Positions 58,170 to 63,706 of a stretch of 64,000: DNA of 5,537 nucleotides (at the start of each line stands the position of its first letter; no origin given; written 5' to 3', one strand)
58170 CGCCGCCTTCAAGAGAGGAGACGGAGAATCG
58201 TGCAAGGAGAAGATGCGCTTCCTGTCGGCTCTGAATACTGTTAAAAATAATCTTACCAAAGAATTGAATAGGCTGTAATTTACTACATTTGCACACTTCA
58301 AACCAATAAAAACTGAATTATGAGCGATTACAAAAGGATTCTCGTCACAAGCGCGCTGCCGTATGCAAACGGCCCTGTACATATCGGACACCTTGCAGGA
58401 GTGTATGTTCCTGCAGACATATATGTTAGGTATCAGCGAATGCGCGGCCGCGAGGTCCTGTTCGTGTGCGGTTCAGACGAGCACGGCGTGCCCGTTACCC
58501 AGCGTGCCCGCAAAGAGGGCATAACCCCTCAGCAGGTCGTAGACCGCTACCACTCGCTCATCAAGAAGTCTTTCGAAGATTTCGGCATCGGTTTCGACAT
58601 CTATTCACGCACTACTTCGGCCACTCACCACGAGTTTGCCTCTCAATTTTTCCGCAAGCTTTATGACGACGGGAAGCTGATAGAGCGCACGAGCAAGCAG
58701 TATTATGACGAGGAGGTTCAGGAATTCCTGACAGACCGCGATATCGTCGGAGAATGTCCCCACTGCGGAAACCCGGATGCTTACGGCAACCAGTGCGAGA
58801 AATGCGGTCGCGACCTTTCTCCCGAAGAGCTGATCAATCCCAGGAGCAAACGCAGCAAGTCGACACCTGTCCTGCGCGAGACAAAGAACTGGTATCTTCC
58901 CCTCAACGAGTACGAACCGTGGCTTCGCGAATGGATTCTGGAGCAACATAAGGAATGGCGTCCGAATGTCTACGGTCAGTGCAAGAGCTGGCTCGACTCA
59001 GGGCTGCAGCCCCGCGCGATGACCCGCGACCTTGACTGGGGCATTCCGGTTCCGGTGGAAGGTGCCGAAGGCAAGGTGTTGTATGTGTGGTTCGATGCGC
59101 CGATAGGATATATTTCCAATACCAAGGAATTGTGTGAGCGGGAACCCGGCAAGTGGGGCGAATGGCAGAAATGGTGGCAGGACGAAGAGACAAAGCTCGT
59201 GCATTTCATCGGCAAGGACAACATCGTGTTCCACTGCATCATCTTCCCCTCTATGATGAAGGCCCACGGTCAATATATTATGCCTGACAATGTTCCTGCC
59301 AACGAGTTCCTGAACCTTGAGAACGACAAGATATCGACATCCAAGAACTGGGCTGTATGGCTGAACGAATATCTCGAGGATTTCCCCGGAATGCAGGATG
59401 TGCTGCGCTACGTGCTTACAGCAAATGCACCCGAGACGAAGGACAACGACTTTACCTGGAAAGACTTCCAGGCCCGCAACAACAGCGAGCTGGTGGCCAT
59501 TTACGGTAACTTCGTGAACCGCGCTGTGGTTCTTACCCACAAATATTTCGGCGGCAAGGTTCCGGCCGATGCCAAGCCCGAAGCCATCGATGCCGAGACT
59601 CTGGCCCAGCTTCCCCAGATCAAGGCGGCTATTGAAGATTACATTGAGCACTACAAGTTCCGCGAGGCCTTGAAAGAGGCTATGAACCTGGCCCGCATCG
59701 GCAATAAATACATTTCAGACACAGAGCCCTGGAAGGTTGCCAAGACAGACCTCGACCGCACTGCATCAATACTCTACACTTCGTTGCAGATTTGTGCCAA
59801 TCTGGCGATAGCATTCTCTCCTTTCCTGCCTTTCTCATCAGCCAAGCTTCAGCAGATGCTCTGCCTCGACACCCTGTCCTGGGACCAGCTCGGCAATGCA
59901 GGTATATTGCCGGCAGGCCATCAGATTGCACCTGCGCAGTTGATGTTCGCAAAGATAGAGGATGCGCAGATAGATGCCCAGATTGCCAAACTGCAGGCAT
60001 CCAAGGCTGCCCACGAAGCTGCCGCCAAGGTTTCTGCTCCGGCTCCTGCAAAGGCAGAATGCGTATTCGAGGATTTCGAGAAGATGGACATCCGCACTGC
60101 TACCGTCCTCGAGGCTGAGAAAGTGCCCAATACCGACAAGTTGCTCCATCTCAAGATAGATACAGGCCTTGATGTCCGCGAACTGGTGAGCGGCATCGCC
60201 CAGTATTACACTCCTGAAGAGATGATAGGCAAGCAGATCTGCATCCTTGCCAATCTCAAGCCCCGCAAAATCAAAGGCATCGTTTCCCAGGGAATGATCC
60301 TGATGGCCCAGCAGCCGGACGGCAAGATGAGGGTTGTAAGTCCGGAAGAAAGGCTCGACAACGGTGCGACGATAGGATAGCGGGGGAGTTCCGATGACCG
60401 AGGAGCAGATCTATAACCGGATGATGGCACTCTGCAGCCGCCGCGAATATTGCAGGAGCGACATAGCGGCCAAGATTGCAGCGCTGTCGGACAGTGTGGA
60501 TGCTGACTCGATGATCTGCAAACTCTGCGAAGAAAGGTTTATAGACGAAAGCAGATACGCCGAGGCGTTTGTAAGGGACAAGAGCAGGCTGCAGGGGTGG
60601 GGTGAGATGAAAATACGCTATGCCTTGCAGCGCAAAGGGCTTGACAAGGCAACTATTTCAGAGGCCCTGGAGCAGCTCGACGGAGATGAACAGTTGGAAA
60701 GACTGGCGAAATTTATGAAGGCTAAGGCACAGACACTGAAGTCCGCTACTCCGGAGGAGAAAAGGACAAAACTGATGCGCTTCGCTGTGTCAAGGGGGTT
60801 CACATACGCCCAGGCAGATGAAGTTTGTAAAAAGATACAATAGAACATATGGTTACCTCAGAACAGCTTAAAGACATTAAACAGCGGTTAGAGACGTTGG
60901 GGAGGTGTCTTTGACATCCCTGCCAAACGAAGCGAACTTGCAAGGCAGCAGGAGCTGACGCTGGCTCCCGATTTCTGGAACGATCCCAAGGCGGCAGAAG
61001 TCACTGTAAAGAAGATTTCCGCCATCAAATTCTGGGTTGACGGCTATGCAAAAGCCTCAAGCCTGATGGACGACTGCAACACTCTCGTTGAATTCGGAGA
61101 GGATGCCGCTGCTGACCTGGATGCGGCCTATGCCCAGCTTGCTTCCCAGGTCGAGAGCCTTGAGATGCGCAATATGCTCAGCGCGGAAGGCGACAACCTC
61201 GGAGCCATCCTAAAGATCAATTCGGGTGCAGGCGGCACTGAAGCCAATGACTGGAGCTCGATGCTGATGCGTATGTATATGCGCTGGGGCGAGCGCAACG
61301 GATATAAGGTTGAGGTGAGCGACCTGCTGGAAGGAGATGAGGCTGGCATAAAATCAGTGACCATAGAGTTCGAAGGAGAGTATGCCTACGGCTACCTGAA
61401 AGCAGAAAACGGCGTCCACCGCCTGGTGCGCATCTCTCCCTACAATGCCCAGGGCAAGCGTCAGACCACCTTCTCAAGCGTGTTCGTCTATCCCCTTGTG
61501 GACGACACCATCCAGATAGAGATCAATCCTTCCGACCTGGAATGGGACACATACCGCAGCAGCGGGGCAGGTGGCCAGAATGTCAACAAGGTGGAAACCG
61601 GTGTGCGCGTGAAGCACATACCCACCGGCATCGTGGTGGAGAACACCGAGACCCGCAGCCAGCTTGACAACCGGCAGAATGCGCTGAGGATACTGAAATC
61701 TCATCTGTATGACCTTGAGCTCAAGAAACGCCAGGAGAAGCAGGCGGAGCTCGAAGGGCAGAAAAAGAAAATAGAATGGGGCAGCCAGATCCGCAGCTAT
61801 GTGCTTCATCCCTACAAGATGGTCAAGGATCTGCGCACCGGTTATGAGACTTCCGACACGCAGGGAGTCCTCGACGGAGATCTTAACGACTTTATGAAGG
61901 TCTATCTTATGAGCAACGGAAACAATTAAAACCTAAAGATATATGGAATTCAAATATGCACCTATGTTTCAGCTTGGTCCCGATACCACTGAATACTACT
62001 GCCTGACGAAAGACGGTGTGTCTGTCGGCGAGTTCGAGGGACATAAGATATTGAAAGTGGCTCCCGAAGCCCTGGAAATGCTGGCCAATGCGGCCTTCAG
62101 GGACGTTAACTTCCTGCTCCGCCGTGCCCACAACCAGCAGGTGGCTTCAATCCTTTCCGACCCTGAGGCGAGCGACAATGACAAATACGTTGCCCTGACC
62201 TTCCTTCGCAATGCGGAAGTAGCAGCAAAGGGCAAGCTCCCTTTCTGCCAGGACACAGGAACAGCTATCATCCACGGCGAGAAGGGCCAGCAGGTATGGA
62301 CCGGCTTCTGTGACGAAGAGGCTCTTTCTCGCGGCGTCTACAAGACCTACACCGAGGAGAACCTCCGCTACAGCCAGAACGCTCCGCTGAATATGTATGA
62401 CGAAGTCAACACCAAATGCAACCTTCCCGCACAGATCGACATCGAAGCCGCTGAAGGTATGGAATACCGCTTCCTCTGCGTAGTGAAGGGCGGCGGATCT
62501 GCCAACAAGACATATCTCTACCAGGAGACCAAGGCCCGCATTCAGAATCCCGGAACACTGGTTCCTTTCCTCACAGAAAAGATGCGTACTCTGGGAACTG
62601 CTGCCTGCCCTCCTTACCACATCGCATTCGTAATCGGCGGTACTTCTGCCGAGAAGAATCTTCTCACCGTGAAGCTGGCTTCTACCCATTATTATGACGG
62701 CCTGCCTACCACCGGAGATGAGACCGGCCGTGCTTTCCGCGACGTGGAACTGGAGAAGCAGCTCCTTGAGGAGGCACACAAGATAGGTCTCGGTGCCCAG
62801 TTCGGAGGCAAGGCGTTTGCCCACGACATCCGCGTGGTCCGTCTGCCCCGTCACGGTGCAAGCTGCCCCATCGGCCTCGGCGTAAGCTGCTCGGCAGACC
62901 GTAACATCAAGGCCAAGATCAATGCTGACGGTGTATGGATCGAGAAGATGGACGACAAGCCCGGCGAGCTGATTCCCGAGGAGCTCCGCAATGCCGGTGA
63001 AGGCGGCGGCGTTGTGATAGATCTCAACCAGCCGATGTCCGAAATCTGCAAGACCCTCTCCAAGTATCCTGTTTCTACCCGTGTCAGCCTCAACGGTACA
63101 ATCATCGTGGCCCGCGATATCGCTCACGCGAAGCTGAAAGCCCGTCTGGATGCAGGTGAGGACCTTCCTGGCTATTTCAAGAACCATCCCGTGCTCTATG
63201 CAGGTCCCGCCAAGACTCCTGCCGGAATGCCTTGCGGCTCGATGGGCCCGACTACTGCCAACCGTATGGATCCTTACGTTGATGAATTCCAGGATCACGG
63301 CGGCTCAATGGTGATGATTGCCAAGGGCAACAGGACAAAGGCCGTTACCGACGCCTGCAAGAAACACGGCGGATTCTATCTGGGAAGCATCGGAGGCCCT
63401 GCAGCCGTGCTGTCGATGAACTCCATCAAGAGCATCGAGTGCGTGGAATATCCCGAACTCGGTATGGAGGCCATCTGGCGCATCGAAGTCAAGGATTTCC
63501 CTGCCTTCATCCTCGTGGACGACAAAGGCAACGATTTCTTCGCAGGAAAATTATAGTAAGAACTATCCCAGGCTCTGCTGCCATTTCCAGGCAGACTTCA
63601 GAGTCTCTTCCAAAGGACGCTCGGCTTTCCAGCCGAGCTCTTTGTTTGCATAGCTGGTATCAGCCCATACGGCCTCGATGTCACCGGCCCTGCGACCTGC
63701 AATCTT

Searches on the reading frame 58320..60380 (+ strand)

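Call 61: search_protein_families(library=pfam, proteins=[window:58320-60380:+])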
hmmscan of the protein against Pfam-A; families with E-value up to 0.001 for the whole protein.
window:58320-60380:+ (686 aa): 5 families
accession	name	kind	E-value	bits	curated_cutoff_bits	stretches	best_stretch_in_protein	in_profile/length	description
PF09334.17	tRNA-synt_1g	-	8.5e-162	538.8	20.1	1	7-402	1-390/391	tRNA synthetases class I (M)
PF01588.26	tRNA_bind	-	1.6e-26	92.7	27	1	591-683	1-95/96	Putative tRNA binding domain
PF19303.5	Anticodon_3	-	2.1e-19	70.3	23.5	1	414-558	1-147/152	Anticodon binding domain of methionyl tRNA ligase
PF00133.28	tRNA-synt_1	-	3.2e-16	59.5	22.7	1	10-246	28-245/414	tRNA synthetases class I (I, L, M and V)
PF08264.19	Anticodon_1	-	7.5e-08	32.8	25.1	1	425-517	2-89/148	Anticodon-binding domain of tRNA ligase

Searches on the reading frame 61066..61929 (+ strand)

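Call 61: search_protein_families(library=pfam, proteins=[window:61066-61929:+])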
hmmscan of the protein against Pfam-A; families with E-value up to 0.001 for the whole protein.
window:61066-61929:+ (287 aa): 2 families
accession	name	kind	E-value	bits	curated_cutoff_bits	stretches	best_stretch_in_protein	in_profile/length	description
PF03462.23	PCRF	-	7.2e-43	147.1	24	1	15-139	66-194/194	PCRF domain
PF00472.26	RF-1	-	1e-40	138.8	35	1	148-257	2-116/116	RF-1 domain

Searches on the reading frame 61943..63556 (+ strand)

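Call 61: search_protein_families(library=pfam, proteins=[window:61943-63556:+])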
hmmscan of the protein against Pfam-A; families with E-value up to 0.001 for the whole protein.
window:61943-63556:+ (537 aa): 2 families
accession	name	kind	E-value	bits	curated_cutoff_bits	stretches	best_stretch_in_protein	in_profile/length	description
PF05683.17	Fumerase_C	-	3.3e-80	268.7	22.2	1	330-534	1-203/205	Fumarase C-terminus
PF05681.19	Fumerase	-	1.4e-76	257.9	25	1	48-324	4-269/270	Fumarate hydratase (Fumerase)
